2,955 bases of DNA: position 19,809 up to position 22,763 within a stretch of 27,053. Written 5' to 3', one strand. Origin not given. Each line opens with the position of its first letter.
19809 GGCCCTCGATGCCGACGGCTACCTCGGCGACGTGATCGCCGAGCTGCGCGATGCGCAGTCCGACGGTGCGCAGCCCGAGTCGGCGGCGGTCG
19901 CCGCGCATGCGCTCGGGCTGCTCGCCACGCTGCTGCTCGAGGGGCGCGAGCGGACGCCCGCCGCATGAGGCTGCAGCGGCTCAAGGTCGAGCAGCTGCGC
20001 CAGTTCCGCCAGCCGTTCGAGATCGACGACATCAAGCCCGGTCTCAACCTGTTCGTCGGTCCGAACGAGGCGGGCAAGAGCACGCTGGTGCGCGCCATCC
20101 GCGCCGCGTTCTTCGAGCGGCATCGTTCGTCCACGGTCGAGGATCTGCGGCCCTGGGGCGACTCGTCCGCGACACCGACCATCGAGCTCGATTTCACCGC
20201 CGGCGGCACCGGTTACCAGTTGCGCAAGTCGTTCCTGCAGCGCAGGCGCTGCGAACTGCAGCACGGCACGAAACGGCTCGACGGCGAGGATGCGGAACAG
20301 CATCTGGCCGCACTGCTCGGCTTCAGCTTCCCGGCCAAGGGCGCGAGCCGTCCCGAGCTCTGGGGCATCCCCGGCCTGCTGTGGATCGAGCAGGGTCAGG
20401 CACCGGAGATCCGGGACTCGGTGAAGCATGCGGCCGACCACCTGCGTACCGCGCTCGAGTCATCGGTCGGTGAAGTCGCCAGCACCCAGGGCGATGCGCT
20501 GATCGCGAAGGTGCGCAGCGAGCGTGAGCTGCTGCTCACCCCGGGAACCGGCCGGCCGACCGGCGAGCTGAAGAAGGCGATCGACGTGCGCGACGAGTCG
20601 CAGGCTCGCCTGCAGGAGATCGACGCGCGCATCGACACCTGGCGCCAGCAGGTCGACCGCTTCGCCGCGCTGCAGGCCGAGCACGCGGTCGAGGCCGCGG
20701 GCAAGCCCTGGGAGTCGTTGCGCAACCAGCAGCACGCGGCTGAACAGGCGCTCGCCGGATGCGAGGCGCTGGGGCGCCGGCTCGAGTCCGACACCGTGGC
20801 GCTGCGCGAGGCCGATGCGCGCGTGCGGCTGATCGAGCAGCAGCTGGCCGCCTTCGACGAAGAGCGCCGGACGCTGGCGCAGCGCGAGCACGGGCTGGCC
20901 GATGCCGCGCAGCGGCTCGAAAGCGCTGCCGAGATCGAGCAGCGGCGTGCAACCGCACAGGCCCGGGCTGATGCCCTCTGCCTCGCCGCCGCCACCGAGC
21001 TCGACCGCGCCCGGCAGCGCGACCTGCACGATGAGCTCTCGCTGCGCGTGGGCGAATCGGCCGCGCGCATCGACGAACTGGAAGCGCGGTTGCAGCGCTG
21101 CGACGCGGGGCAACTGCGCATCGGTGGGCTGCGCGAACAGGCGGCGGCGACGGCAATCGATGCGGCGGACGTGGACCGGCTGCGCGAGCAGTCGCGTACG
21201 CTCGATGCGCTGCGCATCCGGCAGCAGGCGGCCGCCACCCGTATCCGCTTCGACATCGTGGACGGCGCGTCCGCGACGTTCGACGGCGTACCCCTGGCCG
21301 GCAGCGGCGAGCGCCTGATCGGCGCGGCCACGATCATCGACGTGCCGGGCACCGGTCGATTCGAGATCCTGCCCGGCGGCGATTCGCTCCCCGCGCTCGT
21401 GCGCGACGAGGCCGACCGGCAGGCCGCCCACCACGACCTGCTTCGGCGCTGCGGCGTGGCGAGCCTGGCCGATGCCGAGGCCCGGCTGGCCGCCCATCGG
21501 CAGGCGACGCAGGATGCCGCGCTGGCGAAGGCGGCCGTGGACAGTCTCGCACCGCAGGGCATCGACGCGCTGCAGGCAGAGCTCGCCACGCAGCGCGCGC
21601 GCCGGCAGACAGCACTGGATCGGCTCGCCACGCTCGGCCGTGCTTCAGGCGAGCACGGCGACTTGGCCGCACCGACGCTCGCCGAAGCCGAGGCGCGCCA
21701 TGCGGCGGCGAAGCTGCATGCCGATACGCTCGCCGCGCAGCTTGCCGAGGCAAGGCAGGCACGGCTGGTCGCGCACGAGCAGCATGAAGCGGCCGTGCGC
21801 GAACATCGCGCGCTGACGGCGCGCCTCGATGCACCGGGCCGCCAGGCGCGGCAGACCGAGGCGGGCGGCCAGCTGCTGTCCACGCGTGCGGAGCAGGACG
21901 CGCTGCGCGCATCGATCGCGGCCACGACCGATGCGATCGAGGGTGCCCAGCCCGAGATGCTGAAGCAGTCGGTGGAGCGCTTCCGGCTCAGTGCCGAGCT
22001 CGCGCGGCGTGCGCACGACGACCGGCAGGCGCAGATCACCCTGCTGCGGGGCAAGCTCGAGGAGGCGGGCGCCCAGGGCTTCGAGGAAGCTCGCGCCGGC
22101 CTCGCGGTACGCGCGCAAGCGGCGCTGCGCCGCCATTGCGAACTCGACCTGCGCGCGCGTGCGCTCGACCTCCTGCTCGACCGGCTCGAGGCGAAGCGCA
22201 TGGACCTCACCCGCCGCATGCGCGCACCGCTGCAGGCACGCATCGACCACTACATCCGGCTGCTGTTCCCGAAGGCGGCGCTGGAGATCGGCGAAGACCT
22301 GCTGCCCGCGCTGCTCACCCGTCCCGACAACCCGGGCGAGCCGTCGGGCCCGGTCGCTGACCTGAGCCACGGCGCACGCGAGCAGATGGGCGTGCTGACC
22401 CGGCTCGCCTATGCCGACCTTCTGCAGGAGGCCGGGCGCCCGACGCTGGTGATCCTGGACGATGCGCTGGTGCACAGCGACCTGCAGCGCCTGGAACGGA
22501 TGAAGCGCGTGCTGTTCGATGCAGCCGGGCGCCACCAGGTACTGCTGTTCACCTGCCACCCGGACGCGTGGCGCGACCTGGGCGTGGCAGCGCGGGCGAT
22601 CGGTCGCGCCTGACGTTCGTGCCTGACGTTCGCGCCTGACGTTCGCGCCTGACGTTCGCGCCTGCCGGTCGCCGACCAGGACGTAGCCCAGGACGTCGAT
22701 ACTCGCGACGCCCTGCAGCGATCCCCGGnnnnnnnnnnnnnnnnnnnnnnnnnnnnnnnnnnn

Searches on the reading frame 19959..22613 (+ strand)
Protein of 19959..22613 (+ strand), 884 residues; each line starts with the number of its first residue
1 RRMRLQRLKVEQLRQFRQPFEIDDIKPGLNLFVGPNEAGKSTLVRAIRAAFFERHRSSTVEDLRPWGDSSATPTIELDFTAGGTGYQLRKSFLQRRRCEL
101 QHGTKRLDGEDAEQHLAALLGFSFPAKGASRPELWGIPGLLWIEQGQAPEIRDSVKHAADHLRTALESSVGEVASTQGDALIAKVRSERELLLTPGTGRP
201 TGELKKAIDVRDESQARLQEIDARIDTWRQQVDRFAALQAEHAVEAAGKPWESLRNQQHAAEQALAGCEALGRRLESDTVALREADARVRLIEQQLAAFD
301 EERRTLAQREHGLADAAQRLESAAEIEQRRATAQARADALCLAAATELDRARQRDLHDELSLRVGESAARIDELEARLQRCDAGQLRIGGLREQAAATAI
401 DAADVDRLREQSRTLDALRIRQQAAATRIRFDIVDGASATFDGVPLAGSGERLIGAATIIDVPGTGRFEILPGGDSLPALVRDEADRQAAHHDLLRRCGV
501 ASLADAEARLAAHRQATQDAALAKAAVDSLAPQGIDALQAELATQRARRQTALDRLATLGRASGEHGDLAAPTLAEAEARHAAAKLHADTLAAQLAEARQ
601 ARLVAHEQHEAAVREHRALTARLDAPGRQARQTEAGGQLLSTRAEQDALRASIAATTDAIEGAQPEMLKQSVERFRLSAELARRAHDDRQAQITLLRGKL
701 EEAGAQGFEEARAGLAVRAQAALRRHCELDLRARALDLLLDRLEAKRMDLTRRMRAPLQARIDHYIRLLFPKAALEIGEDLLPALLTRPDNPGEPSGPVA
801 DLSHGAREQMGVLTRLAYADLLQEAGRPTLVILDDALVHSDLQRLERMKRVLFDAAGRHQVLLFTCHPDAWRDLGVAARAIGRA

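Call 5: search_protein_families(library=pfam, proteins=[window:19959-22613:+], max_evalue=0.01)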
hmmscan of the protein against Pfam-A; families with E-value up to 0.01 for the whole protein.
window:19959-22613:+ (884 aa): 6 families
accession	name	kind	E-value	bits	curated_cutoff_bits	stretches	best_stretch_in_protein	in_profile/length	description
PF13476.12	AAA_23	-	1.4e-11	45.8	27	1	7-321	1-181/201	AAA domain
PF13514.12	AAA_27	-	2.2e-07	31.1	22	1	3-55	1-54/206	AAA domain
PF13175.12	AAA_15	-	2.6e-07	31.1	32.1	1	3-55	1-50/374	AAA ATPase domain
PF02463.25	SMC_N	-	1.1e-06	28.7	40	1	5-868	2-199/220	RecF/RecN/SMC N terminal domain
PF13555.12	AAA_29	-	0.0025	18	27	1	15-52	11-47/61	P-loop containing region of AAA domain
PF13304.12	AAA_21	-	0.0075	16.8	27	0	29-51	1-23/304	AAA domain, putative AbiEii toxin, Type IV TA system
